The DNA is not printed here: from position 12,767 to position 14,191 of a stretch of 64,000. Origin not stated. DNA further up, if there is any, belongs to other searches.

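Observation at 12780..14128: Strongly AT-rich orphan gene with a PD-(D/E)xK-like D...EVK motif wedged between dnaE and the nfeD-SPFH operon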

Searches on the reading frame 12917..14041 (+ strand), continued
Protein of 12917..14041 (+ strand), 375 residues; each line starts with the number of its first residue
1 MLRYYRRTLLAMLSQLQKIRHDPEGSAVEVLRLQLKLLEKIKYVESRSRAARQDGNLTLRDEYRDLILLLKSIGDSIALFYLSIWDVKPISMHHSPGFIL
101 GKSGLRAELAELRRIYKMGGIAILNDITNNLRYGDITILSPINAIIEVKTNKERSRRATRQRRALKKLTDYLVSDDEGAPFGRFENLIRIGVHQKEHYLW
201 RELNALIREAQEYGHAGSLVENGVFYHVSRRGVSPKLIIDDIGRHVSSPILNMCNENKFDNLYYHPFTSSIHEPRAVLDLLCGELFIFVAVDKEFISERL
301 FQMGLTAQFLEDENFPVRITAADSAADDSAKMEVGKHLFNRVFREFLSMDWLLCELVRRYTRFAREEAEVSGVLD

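Call 25: fold_search(model_id=the predicted structure, library=viral)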
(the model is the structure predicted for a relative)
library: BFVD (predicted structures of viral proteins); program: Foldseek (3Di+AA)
matches with E <= 10: 208; with E <= 0.001: 0
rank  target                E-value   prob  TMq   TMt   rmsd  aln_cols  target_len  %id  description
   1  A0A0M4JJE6            5.4e-01  0.08  0.14  0.18  21.1       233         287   18  (no name in the UniProt tables at hand)
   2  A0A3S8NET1            7.8e-01  0.15  0.12  0.33  13.3       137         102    6  Uncharacterized protein [Sulfolobales Beppu filamentous virus 2]
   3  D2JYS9                7.8e-01  0.06  0.09  0.07  16.2       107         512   15  Polyprotein (Fragment) [Mulberry endornavirus 1]
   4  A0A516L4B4            8.7e-01  0.30  0.12  0.43   4.4        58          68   10  (no name in the UniProt tables at hand)
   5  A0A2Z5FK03            1.1e+00  0.21  0.11  0.08   5.4        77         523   13  Guanylyl transferase/methyl transferase (Fragment) [Pangasius aquareovirus]
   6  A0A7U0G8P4            1.2e+00  0.06  0.10  0.19  12.1       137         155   14  (no name in the UniProt tables at hand)
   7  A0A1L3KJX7            1.2e+00  0.03  0.08  0.15  16.5       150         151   11  (no name in the UniProt tables at hand)
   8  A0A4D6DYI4            1.3e+00  0.03  0.10  0.15  17.9       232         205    6  Uncharacterized protein [Edwardsiella phage pEt-SU]
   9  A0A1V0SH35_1          1.4e+00  0.02  0.11  0.04  22.5       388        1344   12  DUF3638 domain-containing protein [Hokovirus HKV1]
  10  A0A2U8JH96            1.7e+00  0.13  0.14  0.23   9.5       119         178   16  P20 protein [Arracacha virus 1]
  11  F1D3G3                1.7e+00  0.15  0.13  0.39  10.7        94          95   14  (no name in the UniProt tables at hand)
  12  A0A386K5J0            1.7e+00  0.02  0.11  0.12  20.7       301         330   11  Uncharacterized protein [Dickeya phage vB_DsoM_JA11]
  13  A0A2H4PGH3            1.9e+00  0.14  0.13  0.29   6.4       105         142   12  Uncharacterized protein [Streptomyces phage Alsaber]
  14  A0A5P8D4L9            2.0e+00  0.04  0.07  0.06  14.7       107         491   14  (no name in the UniProt tables at hand)
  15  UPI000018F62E         2.0e+00  0.02  0.10  0.06  19.1       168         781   14  (no name look-up for this kind of identifier)
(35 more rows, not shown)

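Call 29: search_solved_structures(query=A2, max_evalue=10, show_alignments=3)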
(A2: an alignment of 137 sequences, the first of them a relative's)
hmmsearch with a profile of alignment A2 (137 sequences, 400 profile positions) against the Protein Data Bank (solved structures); distinct sequences matched with E-value up to 10: 9.
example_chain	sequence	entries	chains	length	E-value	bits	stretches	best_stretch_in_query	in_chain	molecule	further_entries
4c7n_B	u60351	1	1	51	0.12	14.5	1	40-83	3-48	SYNTHETIC ALPHA-HELIX, IM10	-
8v3c_D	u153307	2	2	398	0.2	13.8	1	224-295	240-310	OR28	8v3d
3wpr_A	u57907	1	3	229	0.64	12.1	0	35-66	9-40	Trimeric autotransporter adhesin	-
2yo3_A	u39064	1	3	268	1.1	11.3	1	35-89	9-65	GENERAL CONTROL PROTEIN GCN4, PUTATIVE INNER MEMBRANE PROTEIN, GENERAL CONTROL PROTEIN GCN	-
6oei_A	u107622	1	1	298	1.8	10.6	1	27-105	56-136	Spindle pole body component SPC42,Sigma-54-dependent transcriptional regulator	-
2wpr_A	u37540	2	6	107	2.4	10.2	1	35-103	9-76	TRIMERIC AUTOTRANSPORTER ADHESIN FRAGMENT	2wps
2wpq_A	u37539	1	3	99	2.9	9.9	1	35-104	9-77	TRIMERIC AUTOTRANSPORTER ADHESIN FRAGMENT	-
3tnu_B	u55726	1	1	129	3.1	9.8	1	3-95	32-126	Keratin, type II cytoskeletal 5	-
6jfv_B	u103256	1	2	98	3.1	9.8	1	3-94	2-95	Keratin, type II cytoskeletal 5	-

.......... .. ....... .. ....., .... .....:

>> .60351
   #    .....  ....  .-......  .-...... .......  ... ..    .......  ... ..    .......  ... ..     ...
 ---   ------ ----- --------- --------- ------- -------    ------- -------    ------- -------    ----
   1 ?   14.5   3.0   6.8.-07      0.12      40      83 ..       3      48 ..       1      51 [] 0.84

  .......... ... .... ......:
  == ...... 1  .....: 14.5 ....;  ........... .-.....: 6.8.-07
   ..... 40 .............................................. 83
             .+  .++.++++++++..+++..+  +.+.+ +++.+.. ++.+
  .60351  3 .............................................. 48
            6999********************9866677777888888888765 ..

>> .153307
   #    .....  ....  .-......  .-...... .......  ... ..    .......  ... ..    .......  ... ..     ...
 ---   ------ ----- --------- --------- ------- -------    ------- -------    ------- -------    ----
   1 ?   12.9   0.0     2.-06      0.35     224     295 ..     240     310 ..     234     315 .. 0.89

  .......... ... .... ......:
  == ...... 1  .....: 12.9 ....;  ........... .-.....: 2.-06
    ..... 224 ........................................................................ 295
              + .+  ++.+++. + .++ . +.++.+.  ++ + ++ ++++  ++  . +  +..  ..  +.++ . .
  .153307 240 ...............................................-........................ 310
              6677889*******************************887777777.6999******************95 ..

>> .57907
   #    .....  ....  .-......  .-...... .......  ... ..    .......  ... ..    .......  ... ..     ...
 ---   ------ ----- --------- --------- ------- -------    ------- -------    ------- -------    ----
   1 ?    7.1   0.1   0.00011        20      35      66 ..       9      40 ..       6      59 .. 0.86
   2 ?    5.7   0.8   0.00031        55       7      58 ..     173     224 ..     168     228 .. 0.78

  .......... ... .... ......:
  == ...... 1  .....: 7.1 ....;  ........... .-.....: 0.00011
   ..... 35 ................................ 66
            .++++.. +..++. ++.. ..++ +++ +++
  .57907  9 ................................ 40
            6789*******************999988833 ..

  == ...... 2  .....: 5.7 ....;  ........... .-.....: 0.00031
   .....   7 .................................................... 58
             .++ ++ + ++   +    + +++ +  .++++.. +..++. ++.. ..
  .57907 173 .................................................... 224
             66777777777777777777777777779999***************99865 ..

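Call 32: search_protein_families(library=pfam, alignment_id=A3, max_evalue=1)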
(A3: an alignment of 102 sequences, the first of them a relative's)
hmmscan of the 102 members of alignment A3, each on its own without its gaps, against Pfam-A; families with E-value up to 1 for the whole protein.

A. member 1, P0001 (375 aa): 0 families

B. families by the number of members that match (of 102 scanned): 103 families (the first 25 are shown)
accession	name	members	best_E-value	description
PF09969.14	DUF2203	5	0.018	Uncharacterized conserved protein (DUF2203)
PF22215.1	MLKL_N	2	0.00086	Mixed lineage kinase domain-like N-terminal domain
PF25764.1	KIF21A_4th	2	0.011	KIF21A-like domain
PF21528.2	CC2D1A-B_DM14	2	0.025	Coiled-coil and C2 domain-containing protein 1, DM14 domain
PF04977.20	DivIC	2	0.03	Septum formation initiator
PF15844.10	TMCCDC2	2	0.041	Transmembrane and coiled-coil domain-containing protein 2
PF01870.24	Hjc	2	0.045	Archaeal holliday junction resolvase (hjc)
PF15784.10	GPS2_interact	2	0.051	G-protein pathway suppressor 2-interacting domain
PF17279.8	DUF5344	2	0.058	Family of unknown function (DUF5344)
PF07851.19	TMEM120A-B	2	0.097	TMEM120A/B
PF23319.1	CobW_C_DAAF9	2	0.11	DAAF9 CobW_C-like domain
PF06152.16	Phage_min_cap2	2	0.13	Phage minor capsid protein 2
PF07889.17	DUF1664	2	0.16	Protein of unknown function (DUF1664)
PF09002.17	Card1_endonuc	1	0.0013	Card1-like, endonuclease domain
PF09384.15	UTP15_C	1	0.0052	UTP15 C terminal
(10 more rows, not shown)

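Call 33: search_protein_families(library=padloc, alignment_id=A3, max_evalue=1)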
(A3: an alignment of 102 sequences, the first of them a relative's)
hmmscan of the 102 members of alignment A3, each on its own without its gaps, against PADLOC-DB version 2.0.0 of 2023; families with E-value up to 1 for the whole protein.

A. member 1, P0001 (375 aa): 0 families

B. families by the number of members that match (of 102 scanned): 29 families (the first 25 are shown)
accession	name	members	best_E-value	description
PDLC04229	HEC-02B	3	0.0017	-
PDLC04784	PDC-M72B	2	0.0037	-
PDLC00551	JetC2|JetC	2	0.021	DUF3584 domain; MukB-like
PDLC01619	Csx1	1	1.5e-05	CAS-III; associated_signaling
PDLC00562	JetA3|JetA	1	0.00068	Unknown function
PDLC00928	Cas1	1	0.0038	Cas1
PDLC02232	AbiEi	1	0.0076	AbiEi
PDLC01127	Cas6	1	0.0076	Cas6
PDLC04690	PDC-M51B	1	0.01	-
PDLC03865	LmuB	1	0.01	-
PDLC04221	HEC-02B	1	0.012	-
PDLC00336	PtuB1|PtuB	1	0.018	Unknown function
PDLC02741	PbeC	1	0.02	PbeC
PDLC03862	LmuB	1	0.024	-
PDLC00259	LmuB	1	0.025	AAA ATPase domain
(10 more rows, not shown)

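Call 38: search_dna_similar(query=window:12917-14041:+, collection=phages, mode=protein, max_evalue=0.001)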
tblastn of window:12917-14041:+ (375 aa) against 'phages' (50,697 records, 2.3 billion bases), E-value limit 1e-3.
No match.

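Call 39: search_dna_similar(query=window:12917-14041:+, collection=plasmids, mode=protein, max_evalue=0.001)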
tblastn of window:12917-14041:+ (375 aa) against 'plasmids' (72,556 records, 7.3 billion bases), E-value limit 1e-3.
Records with a match: 5; places in all: 5; records where one place covers at least 80% of the query: 1.
Best place of each record, by identity: <60% 5.
By first word of the organism name: Rhizobium 2; Streptomyces 2; Klebsiella 1.
By predicted mobility (MOB-suite, as given by PLSDB): conjugative 2; mobilizable 2; non-mobilizable 1.
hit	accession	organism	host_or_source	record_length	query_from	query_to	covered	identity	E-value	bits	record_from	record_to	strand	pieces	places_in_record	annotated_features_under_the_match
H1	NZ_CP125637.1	Rhizobium leguminosarum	Phaseolus vulgaris,Pure culture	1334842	40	359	85%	25.3%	3e-13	79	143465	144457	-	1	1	record has no annotation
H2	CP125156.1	Klebsiella pneumoniae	-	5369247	67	362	70%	26.7%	1e-8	85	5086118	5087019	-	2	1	hypothetical protein (x2)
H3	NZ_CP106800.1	Streptomyces sp. HUAS 15-9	microorganism,rhizosphere soil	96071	66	151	23%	37.4%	1e-5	55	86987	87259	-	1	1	hypothetical protein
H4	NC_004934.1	Streptomyces violaceoruber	-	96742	70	153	22%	38.2%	2e-5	54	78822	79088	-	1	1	hypothetical protein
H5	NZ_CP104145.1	Rhizobium sullae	Sulla coronaria,cell culture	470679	40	149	29%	28.8%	1e-6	58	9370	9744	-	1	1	hypothetical protein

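Call 40: find_related_loci(query=A1, collection=genome_contigs, flank=10000)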
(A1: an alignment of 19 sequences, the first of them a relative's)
Query A1 (375 aa) in genome_contigs; peptide patterns used: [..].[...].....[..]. (x = any residue, [..] = any of these).
44 stretches matched a pattern; 37 encode a relative of the query (tblastn E <= 1e-3); 35 distinct loci.
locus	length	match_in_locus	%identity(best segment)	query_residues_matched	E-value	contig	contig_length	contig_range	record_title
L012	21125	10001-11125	77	1-375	0e+0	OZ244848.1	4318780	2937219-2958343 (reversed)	MAG: Chloroflexota bacterium isolate 63517e8d-ff5b-49d2-9bcc-bc3416bcaf89 genome assembly, chromosome: 1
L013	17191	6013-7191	34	1-359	7e-54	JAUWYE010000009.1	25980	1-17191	MAG: Dehalococcoidia bacterium isolate CSMAG_2702 CSMAG_2702_k141_183625_length_25980_cov_45.9037, whole genome shotgun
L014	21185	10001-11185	34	1-361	3e-54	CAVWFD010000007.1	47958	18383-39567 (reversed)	MAG: uncultured Chloroflexia bacterium isolate MFD01231.bin.2.26 genome assembly, contig: contig_48711, whole genome sho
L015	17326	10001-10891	34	61-357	7e-48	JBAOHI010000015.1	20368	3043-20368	MAG: Candidatus Competibacter sp. isolate AS_Ams2_Bin13 np1-np2_contig_127171, whole genome shotgun sequence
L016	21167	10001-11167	34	1-359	9e-60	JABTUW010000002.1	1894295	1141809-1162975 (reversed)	MAG: Anaerolineales bacterium isolate H5_CFX7 seq002, whole genome shotgun sequence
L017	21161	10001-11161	28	1-360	2e-41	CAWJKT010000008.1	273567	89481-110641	MAG: uncultured proteobacterium isolate MFD05512.bin.2.30 genome assembly, contig: contig_15686, whole genome shotgun se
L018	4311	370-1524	29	1-357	5e-36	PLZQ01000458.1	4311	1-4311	MAG: Limisphaerales bacterium isolate palsa_1440 73.20120700_P3D.123_contig_132004, whole genome shotgun sequence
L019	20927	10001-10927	31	70-371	4e-33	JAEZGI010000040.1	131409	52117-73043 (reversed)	MAG: Bacteroidetes bacterium isolate OH_CBrB_90 k127_2657857, whole genome shotgun sequence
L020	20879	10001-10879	32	66-352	9e-32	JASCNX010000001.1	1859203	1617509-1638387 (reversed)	Xenophilus aerolatus strain DSM 19424 DSM19242_ctg001, whole genome shotgun sequence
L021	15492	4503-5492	29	26-353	4e-31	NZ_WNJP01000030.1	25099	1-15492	Sandarakinorhabdus oryzae strain NM-18 30, whole genome shotgun sequence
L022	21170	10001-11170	28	1-357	2e-29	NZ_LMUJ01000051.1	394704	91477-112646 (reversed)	Acidisphaera sp. S103 NODE_73_length_394608_cov_8.651497, whole genome shotgun sequence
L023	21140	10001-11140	26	1-353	1e-26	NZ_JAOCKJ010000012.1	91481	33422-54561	Pantoea sp. GD03673 12, whole genome shotgun sequence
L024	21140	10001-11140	26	1-353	1e-26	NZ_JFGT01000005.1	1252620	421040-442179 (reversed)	Pantoea sp. IMH Scaffold1_5, whole genome shotgun sequence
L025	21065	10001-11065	30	13-331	2e-33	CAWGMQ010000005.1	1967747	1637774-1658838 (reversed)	MAG: uncultured Planctomycetota bacterium isolate MFD09567.bin.1.13 genome assembly, contig: contig_2, whole genome shot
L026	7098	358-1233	31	61-345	1e-25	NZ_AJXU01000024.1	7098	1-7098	Rhodanobacter fulvus Jip2 contig024, whole genome shotgun sequence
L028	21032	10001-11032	28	30-364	5e-24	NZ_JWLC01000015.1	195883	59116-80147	Leisingera sp. ANG-M1 contig_15, whole genome shotgun sequence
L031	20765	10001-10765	29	71-322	2e-21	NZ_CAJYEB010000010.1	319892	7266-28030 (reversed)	MAG: uncultured Massilia sp. isolate S1C125195_SP226, whole genome shotgun sequence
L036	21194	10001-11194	25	1-372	3e-24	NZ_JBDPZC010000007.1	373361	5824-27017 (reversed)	Roseateles flavus strain 2.12 contig7, whole genome shotgun sequence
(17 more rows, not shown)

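Call 41: get_annotated_region(hit=H2, flank=8000)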
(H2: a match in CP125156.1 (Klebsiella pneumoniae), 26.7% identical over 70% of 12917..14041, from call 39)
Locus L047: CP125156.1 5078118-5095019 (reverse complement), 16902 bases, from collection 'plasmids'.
description: Klebsiella pneumoniae strain 176 plasmid unnamed2, complete sequence
organism: Klebsiella pneumoniae (NCBI taxid 573)
taxonomy: Bacteria; Pseudomonadota; Gammaproteobacteria; Enterobacterales; Enterobacteriaceae; Klebsiella; Klebsiella pneumoniae
host: -; source: -; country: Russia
typing (MOB-suite, as given by PLSDB): non-mobilizable; mating-pair formation MPF_T
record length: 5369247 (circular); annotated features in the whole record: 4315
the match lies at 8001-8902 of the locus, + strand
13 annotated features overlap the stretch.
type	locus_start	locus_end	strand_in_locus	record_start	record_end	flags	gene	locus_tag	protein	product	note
CDS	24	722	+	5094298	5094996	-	-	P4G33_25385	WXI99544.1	helix-turn-helix domain-containing protein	-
CDS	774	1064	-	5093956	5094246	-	-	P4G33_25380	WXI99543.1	putative quinol monooxygenase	-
CDS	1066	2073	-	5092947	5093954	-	-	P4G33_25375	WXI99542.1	zinc-binding alcohol dehydrogenase family protein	-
CDS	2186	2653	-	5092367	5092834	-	-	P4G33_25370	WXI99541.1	DUF3237 domain-containing protein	-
CDS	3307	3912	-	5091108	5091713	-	-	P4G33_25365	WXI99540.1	NADAR family protein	-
CDS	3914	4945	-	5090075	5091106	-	-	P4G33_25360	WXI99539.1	hypothetical protein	-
CDS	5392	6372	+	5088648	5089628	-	-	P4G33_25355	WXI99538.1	IS5-like element ISKpn26 family transposase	-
CDS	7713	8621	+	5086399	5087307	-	-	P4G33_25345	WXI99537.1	hypothetical protein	-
CDS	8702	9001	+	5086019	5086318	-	-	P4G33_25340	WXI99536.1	hypothetical protein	-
CDS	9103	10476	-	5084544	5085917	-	-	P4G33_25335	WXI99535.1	hypothetical protein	-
CDS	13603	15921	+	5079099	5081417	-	yicI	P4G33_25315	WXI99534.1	alpha-xylosidase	-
CDS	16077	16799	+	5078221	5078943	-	-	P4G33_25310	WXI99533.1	SIS domain-containing protein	-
CDS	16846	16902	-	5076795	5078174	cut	-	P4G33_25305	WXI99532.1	glycoside hydrolase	-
